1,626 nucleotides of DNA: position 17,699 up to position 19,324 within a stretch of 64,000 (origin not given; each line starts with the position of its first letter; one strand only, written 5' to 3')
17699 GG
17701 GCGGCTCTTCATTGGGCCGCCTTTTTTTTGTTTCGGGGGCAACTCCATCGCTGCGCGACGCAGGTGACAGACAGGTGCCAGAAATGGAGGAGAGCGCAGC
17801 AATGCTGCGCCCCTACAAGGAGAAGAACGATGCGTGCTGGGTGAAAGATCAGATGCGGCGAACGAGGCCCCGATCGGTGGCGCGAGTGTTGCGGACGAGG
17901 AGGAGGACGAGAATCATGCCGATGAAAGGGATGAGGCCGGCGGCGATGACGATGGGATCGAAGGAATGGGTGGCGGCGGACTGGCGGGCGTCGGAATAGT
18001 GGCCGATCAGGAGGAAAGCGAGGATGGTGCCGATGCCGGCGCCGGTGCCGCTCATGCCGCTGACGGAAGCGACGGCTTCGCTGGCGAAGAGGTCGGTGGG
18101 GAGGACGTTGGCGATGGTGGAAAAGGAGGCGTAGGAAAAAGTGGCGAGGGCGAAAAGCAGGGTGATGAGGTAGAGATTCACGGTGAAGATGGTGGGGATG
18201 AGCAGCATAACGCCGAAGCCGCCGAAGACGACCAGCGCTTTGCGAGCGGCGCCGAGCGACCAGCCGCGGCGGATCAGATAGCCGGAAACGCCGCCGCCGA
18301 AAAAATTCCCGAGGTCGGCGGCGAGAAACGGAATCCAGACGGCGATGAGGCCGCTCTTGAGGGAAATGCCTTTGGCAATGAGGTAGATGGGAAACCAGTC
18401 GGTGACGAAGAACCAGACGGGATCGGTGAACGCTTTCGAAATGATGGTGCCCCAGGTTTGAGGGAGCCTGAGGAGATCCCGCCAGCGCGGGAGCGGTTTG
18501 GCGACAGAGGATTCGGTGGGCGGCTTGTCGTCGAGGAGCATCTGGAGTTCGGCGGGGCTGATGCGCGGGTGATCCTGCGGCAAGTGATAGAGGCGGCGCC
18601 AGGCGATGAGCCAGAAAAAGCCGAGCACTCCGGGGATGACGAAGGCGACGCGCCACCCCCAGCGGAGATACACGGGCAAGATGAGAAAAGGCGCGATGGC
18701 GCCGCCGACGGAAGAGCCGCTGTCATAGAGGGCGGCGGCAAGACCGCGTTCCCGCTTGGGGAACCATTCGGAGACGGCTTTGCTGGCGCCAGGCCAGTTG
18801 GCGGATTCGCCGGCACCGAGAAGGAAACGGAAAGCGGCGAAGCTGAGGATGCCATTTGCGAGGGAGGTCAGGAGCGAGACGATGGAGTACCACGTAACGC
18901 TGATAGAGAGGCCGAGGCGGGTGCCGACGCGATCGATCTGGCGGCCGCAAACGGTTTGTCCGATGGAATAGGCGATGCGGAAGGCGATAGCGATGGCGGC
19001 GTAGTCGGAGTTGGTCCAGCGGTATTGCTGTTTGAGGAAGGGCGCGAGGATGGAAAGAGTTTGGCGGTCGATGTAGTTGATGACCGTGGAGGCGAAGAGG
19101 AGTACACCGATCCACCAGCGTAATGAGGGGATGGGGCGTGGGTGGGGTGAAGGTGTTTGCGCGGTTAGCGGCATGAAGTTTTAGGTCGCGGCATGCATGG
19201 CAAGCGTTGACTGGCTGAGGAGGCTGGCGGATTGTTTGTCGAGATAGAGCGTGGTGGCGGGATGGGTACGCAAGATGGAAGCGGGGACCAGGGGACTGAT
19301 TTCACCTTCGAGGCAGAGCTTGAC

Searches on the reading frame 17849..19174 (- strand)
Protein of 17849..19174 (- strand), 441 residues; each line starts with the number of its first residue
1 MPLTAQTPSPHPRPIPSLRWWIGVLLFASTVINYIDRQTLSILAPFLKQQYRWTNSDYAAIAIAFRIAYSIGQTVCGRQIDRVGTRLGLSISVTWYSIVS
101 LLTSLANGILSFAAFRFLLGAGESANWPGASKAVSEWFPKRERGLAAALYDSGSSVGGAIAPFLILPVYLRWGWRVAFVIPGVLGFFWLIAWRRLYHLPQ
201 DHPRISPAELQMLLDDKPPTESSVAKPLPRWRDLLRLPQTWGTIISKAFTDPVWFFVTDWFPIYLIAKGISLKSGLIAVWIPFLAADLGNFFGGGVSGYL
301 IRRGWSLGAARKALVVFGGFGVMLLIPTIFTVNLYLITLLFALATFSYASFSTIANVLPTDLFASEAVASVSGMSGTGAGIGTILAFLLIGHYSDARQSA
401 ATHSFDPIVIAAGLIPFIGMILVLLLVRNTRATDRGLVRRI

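Call 21: search_protein_families(library=pfam, proteins=[window:17849-19174:-], max_evalue=0.00001)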
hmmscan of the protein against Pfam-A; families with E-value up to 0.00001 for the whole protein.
window:17849-19174:- (441 aa): 2 families
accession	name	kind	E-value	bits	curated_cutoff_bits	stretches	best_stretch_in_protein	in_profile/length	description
PF07690.21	MFS_1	-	1.3e-52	179.3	33.4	1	26-386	1-346/347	Major Facilitator Superfamily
PF00083.30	Sugar_tr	-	3.1e-08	33.4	22.3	1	48-191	42-187/452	Sugar (and other) transporter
